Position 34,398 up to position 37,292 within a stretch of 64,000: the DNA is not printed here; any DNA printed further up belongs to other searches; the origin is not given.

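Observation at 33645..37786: Operon: unknown 289-aa protein, divergent SecA paralog with a C-terminal TM segment, and a leaderless GH25 muramidase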

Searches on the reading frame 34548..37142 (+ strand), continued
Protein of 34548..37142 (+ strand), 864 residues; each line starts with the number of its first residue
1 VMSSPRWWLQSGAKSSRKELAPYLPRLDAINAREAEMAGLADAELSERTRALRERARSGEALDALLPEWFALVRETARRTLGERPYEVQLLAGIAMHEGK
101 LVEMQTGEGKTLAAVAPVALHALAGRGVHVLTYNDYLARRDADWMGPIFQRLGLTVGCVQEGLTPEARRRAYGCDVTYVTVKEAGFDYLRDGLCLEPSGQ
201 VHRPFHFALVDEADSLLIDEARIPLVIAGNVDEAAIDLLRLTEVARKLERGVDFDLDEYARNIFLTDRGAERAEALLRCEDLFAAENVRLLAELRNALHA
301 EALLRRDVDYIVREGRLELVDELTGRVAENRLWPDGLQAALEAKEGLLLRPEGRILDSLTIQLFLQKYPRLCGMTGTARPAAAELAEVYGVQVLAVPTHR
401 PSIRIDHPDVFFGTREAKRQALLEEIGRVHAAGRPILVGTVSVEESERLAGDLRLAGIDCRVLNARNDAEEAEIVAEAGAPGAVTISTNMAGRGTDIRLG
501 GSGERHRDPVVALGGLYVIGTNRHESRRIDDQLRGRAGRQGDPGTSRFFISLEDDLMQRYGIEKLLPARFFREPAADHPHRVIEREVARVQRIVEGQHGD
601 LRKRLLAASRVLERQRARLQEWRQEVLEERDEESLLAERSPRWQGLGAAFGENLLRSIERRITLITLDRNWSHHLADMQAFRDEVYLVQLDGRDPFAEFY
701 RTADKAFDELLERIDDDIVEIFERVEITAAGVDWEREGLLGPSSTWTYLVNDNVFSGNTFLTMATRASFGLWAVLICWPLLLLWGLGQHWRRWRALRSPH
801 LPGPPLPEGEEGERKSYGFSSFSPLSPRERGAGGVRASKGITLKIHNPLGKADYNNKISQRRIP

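Call 61: find_encoding_contigs(protein=P0004, flank=9000, max_places=2)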
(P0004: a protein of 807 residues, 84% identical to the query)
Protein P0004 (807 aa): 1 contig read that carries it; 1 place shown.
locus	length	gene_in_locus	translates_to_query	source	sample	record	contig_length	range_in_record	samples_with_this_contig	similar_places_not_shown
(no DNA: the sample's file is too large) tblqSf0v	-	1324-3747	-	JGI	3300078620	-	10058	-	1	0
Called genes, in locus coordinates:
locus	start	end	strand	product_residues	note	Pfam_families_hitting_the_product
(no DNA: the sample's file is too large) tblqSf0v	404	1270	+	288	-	-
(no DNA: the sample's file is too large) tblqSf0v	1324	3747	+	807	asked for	PF07517:SecA_DEAD, PF01043:SecA_PP_bind, PF21090:P-loop_SecA, PF07516:SecA_SW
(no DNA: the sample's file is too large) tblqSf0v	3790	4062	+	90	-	-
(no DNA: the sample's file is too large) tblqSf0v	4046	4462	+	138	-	PF13470:PIN_3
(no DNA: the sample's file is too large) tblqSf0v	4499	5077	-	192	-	PF23564:EF-hand_FSTL1 (faint), PF00036:EF-hand_1 (faint), PF10591:SPARC_Ca_bdg (faint), PF13405:EF-hand_6 (faint), PF13499:EF-hand_7 (faint), PF13202:EF-hand_5 (faint), PF13833:EF-hand_8 (faint)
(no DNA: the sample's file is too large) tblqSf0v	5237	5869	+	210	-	PF01183:Glyco_hydro_25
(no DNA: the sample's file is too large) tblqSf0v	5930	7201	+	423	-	PF13091:PLDc_2, PF00614:PLDc (weak), PF13091:PLDc_2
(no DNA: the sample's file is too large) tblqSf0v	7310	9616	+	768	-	PF07228:SpoIIE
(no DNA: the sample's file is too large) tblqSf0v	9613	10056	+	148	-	?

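Call 62: find_encoding_contigs(protein=P0003, flank=9000, max_places=2)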
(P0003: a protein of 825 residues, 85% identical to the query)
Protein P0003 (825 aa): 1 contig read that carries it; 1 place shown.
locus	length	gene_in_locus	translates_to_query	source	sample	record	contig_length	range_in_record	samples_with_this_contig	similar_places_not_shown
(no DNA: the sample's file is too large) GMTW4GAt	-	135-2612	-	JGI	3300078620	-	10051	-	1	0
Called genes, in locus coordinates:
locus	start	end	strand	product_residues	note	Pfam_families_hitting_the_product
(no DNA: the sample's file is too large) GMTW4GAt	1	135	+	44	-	?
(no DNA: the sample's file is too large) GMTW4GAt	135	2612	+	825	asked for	PF07517:SecA_DEAD, PF01043:SecA_PP_bind, PF21090:P-loop_SecA, PF07516:SecA_SW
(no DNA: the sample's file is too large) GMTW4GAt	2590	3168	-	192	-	PF23564:EF-hand_FSTL1 (faint), PF00036:EF-hand_1 (faint), PF10591:SPARC_Ca_bdg (faint), PF13405:EF-hand_6 (faint), PF13499:EF-hand_7 (faint), PF13833:EF-hand_8 (faint), PF13202:EF-hand_5 (weak)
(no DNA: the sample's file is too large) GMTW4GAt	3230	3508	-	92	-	-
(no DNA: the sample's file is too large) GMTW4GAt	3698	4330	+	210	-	PF01183:Glyco_hydro_25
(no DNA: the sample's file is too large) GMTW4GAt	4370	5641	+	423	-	PF13091:PLDc_2, PF00614:PLDc (weak), PF13091:PLDc_2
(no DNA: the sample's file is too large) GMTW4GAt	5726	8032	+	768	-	PF07228:SpoIIE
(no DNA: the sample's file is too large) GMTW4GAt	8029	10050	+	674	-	?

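Call 72: search_protein_families(library=pfam, proteins=[L008:8088-8501:+, L011:9504-9914:+, L012:9592-9927:+, L020:957-1352:+, L015:9534-9785:+, L024:9572-9856:+, L010:6230-6580:+, L006:9496-9855:+, L004:5586-5990:+, L001:5263-5766:+], max_evalue=0.01)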
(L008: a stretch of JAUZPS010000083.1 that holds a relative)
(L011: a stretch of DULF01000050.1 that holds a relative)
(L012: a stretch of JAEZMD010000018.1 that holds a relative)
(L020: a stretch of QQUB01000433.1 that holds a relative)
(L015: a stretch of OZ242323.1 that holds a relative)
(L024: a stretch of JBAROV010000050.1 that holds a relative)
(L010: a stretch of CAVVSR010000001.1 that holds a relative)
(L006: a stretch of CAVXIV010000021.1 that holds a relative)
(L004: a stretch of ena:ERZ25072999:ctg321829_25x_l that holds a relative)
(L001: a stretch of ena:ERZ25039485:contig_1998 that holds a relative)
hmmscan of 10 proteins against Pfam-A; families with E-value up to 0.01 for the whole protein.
L008:8088-8501:+ (137 aa): 0 families

L011:9504-9914:+ (136 aa): 0 families

L012:9592-9927:+ (111 aa): 0 families

L020:957-1352:+ (131 aa): 0 families

L015:9534-9785:+ (83 aa): 0 families

L024:9572-9856:+ (94 aa): 0 families

L010:6230-6580:+ (116 aa): 0 families

L006:9496-9855:+ (119 aa): 0 families

L004:5586-5990:+ (134 aa): 0 families

L001:5263-5766:+ (167 aa): 0 families

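Call 73: search_protein_families(library=pfam, proteins=[L001:8298-9383:+, L002:9099-10241:+, L005:12899-14116:+, L006:12554-13954:+, L013:12545-13744:+, L011:12357-12800:+, L011:12810-14054:+, L017:12425-13366:+, L022:13051-14973:+, L026:12600-14447:+], max_evalue=0.01)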
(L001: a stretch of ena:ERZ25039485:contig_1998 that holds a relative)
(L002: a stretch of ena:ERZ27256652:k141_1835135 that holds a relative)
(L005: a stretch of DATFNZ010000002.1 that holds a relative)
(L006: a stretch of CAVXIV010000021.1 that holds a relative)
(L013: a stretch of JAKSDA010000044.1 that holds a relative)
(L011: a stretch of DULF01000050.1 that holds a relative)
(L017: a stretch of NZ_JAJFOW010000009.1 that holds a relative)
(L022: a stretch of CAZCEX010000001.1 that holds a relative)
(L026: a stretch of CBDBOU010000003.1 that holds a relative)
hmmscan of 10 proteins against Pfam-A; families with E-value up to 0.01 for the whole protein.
L001:8298-9383:+ (361 aa): 1 family
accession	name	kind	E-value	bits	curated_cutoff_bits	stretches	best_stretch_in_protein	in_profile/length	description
PF02276.23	CytoC_RC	-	1.7e-15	57.7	22.4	1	16-116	40-142/310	Photosynthetic reaction centre cytochrome C subunit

L002:9099-10241:+ (380 aa): 0 families

L005:12899-14116:+ (405 aa): 0 families

L006:12554-13954:+ (466 aa): 0 families

L013:12545-13744:+ (399 aa): 4 families
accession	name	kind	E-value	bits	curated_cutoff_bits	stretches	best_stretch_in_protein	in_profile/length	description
PF03403.19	PAF-AH_p_II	-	8.4e-08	31.6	20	1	109-157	93-141/372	Platelet-activating factor acetylhydrolase, isoform II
PF07224.18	Chlorophyllase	-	1.8e-05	24.1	26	1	108-216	35-134/301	Chlorophyllase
PF12697.13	Abhydrolase_6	-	0.00059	21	26.3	1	136-305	21-154/217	Alpha/beta hydrolase family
PF12740.14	PETase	-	0.0036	17.2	28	0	171-222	99-149/263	PET hydrolase-like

L011:12357-12800:+ (147 aa): 2 families
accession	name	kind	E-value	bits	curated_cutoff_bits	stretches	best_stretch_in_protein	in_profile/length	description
PF00498.31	FHA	-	3.7e-20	72.6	20.7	1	73-137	2-67/67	FHA domain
PF16697.10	Yop-YscD_cpl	-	7.6e-12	45.8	33.2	1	70-145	17-92/94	Inner membrane component of T3SS, cytoplasmic domain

L011:12810-14054:+ (414 aa): 1 family
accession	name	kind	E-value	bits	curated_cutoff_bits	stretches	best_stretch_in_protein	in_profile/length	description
PF01098.24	FTSW_RODA_SPOVE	-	7.5e-75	252.6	26.4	1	69-412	7-352/356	Cell cycle protein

L017:12425-13366:+ (313 aa): 1 family
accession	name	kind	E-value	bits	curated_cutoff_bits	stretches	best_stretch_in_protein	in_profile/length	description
PF14329.11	DUF4386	-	3.1e-39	135.5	27.6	1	96-302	1-210/210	Domain of unknown function (DUF4386)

L022:13051-14973:+ (640 aa): 20 families
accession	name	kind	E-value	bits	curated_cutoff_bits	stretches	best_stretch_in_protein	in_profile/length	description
PF07719.23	TPR_2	-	6.6e-19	66.8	27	1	435-464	1-30/34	Tetratricopeptide repeat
PF14559.12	TPR_19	-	1.3e-18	67.5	25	1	478-528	1-51/68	Tetratricopeptide repeat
PF13424.12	TPR_12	-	8.1e-15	55.2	30.1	3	469-530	4-73/77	Tetratricopeptide repeat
PF13181.12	TPR_8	-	3.5e-14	52.1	25.7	0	503-527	2-26/34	Tetratricopeptide repeat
PF00515.34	TPR_1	-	4.5e-14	52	27.8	0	503-523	2-22/34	Tetratricopeptide repeat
PF13428.12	TPR_14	-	1.2e-13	50.7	23.5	1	581-606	6-31/44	Tetratricopeptide repeat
PF13432.12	TPR_16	-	7.8e-13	49.1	32.7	2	476-526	5-55/65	Tetratricopeptide repeat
PF13374.12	TPR_10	-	1.2e-12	47.8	27.5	0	507-527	7-27/42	Tetratricopeptide repeat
PF13431.12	TPR_17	-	3.3e-12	46.1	24.4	1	492-523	3-34/34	Tetratricopeptide repeat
PF13176.12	TPR_7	-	6.9e-10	38.7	27.9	0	505-526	2-23/36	Tetratricopeptide repeat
PF13174.12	TPR_6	-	6.8e-09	36.2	26.3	1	578-604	2-28/33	Tetratricopeptide repeat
PF07721.20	TPR_4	-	7.1e-09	35.9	27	0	504-526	3-25/26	Tetratricopeptide repeat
PF13414.12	TPR_11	-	2.5e-07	30.7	26.8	0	442-465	1-24/42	TPR repeat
PF17874.7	TPR_MalT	-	3.5e-07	30.3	45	1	405-612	51-276/336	MalT-like TPR region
PF12895.13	ANAPC3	-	1.8e-06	28.6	27.2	0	477-526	32-80/82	Anaphase-promoting complex, cyclosome, subunit 3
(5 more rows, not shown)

L026:12600-14447:+ (615 aa): 2 families
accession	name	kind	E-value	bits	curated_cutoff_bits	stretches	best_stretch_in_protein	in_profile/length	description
PF01609.27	DDE_Tnp_1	-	1.6e-11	44.7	23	1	240-540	6-200/200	Transposase DDE domain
PF13701.12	DDE_Tnp_1_4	-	0.0075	15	34.7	0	489-563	317-394/435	Transposase DDE domain group 1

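Call 92: predict_structure(alignment_id=A4)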
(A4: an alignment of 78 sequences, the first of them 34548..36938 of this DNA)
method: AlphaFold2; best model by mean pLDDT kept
length: 797 residues; sequences in the alignment: 78
mean_pLDDT: 81.7   pTM: 0.77
mean pLDDT of the five models: 81.7, 79.9, 78.6, 77.9, 77.7
residues with pLDDT >= 90: 328; 70-90: 325; 50-70: 62; < 50: 82
segments of 3 or more residues with pLDDT < 50: 223-235, 306-317, 319-337, 346-356, 743-759, 761-765
pLDDT, mean of each block of 10 residues (from residue 1): 69 87 96 94 96 96 97 97 94 97 86 96 95 87 96 96 87 96 81 82 92 81 39 51 82 80 81 89 80 72 51 45 43 44 47 48 88 91 88 91 88 89 96 95 83 95 71 85 86 77 89 95 86 85 92 84 77 62 86 80 79 89 90 87 92 92 88 80 76 86 94 95 93 83 49 46 53 82 89 77
secondary structure, 60 per line:
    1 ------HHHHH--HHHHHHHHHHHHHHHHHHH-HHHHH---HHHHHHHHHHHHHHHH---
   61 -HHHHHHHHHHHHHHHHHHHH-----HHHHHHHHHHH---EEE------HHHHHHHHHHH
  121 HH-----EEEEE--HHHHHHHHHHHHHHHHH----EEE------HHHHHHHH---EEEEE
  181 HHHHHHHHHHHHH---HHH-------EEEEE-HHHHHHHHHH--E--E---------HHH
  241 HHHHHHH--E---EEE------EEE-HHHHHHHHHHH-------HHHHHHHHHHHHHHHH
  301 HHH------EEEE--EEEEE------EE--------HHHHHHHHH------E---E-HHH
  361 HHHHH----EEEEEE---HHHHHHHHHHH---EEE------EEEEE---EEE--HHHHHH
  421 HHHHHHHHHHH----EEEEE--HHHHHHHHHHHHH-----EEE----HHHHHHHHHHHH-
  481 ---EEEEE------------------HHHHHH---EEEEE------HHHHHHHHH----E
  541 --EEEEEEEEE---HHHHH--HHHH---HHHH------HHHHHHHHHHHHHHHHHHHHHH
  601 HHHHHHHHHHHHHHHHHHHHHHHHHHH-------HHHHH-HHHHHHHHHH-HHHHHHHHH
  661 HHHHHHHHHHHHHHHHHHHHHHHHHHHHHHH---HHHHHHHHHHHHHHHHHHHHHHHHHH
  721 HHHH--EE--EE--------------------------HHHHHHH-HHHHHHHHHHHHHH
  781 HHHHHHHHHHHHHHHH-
elements in order (helices of 4 or more, strands of 3 or more residues): H7-11 H14-32 H34-38 H42-57 H62-81 H87-97 E101-103 H110-122 E128-132 H135-151 E156-158 H165-172 E176-180 H181-193 E207-211 H213-222 H238-247 E254-256 E263-265 H267-277 H285-303 E310-313 E316-320 H337-345 H358-365 E370-375 H379-389 E393-395 E402-406 E410-412 H415-431 E436-440 H443-455 E461-463 H468-479 E484-488 H507-512 E516-520 H527-535 E543-551 H555-559 H562-565 H569-572 H579-627 H635-639 H641-650 H652-691 H695-724 H759-765 H767-796

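Call 94: fold_search(model_id=the predicted structure, library=pdb)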
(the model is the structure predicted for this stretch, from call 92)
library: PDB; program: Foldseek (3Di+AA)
matches with E <= 10: 1263; with E <= 0.001: 597
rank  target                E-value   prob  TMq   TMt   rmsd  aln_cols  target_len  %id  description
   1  3jv2_B                1.7e-57  1.00  0.69  0.72   9.8       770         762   38  Crystal Structure of B. subtilis SecA with bound peptide (released 2009-11-24)
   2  3jv2_A                5.4e-57  1.00  0.68  0.71  10.0       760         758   38  Crystal Structure of B. subtilis SecA with bound peptide (released 2009-11-24)
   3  1tf5                  1.0e-56  1.00  0.68  0.69  10.7       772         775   38  Crystal structure of SecA in an open conformation from Bacillus Subtilis (released 2004-08-03)
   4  6sxh                  6.1e-55  1.00  0.67  0.69  13.9       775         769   39  Crystal structure of the accessory translocation ATPase, SecA2, from Clostridium difficile (released 2020-10-07)
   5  1tf2                  1.2e-54  1.00  0.68  0.70  10.8       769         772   38  Crystal structure of SecA:ADP in an open conformation from Bacillus Subtilis (released 2004-08-03)
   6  4ys0                  1.5e-54  1.00  0.68  0.66  12.8       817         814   39  Conformational changes of the clamp of the protein translocation ATPase SecA from Thermotoga maritima (released 2015-06-03)
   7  1nkt_A                1.9e-53  1.00  0.66  0.63  15.4       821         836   37  CRYSTAL STRUCTURE OF THE SECA PROTEIN TRANSLOCATION ATPASE FROM MYCOBACTERIUM TUBERCULOSIS COMPLEX WITH ADPBS (released 2003-03-04)
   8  3iqy                  5.4e-53  1.00  0.68  0.67  15.0       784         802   37  Active site mutants of B. subtilis SecA (released 2010-08-11)
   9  3jux                  6.5e-53  1.00  0.67  0.66  13.9       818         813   39  Structure of the translocation ATPase SecA from Thermotoga maritima (released 2009-10-20)
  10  6itc_A                1.3e-52  1.00  0.74  0.77   5.9       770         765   38  Structure of a substrate engaged SecA-SecY protein translocation machine (released 2019-06-12)
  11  1nl3_B                1.9e-52  1.00  0.67  0.64  15.0       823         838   36  CRYSTAL STRUCTURE OF THE SECA PROTEIN TRANSLOCATION ATPASE FROM MYCOBACTERIUM TUBERCULOSIS in APO FORM (released 2003-03-04)
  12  5eul_A                6.5e-52  1.00  0.73  0.78   6.6       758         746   38  Structure of the SecA-SecY complex with a translocating polypeptide substrate (released 2016-03-09)
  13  4uaq                  6.5e-52  1.00  0.67  0.76  11.5       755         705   41  Crystal structure of the accessory translocation ATPase, SecA2, from Mycobacterium tuberculosis (released 2015-09-09)
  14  1nl3_A                1.1e-51  1.00  0.66  0.62  15.6       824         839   37  CRYSTAL STRUCTURE OF THE SECA PROTEIN TRANSLOCATION ATPASE FROM MYCOBACTERIUM TUBERCULOSIS in APO FORM (released 2003-03-04)
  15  1m6n                  2.8e-51  1.00  0.68  0.68  14.6       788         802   37  Crystal structure of the SecA translocation ATPase from Bacillus subtilis (released 2002-09-20)
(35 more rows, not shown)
